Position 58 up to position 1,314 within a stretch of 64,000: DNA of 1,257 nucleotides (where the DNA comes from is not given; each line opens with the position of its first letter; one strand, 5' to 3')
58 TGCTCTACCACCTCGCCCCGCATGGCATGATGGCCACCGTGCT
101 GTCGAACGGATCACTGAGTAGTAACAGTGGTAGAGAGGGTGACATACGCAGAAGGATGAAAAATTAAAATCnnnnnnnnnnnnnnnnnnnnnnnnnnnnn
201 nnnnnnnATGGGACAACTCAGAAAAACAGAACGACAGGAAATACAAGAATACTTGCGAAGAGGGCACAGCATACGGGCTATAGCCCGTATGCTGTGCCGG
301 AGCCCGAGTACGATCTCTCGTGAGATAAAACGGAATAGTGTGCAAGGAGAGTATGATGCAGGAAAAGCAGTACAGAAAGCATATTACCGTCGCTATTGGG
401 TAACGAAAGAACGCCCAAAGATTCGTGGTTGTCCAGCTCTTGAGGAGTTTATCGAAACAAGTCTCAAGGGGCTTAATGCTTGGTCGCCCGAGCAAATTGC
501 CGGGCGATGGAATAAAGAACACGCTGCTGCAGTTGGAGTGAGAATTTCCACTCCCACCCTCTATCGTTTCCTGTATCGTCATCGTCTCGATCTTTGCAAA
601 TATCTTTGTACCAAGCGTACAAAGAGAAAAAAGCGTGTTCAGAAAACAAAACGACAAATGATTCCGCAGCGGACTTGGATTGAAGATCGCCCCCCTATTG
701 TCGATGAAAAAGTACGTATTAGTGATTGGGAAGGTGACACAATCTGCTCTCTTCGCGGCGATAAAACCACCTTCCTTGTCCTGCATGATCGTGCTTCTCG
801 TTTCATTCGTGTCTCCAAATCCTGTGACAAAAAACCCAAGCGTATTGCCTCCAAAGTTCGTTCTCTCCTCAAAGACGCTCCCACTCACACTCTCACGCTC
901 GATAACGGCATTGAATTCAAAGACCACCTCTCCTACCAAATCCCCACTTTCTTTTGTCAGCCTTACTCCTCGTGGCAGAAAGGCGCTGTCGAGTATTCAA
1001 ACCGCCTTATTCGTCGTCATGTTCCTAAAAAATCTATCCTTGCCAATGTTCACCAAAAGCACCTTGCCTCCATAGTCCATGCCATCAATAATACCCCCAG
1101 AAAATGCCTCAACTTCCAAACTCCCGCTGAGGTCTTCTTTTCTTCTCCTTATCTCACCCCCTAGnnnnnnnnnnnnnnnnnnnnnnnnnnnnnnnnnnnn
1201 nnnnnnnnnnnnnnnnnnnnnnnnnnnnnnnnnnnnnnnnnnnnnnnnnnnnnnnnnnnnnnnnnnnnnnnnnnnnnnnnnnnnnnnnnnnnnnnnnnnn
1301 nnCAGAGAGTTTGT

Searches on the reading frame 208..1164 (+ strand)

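Call 47: search_protein_families(library=pfam, proteins=[window:208-1164:+], max_evalue=0.0001)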
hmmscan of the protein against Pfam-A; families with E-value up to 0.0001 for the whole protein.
window:208-1164:+ (318 aa): 2 families
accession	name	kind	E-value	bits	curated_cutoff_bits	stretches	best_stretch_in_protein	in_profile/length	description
PF13936.12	HTH_38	-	4.4e-16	58.8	27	1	7-43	8-44/44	Helix-turn-helix domain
PF13384.12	HTH_23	-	7.4e-08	32.4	24.6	1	5-44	3-43/50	Homeodomain-like domain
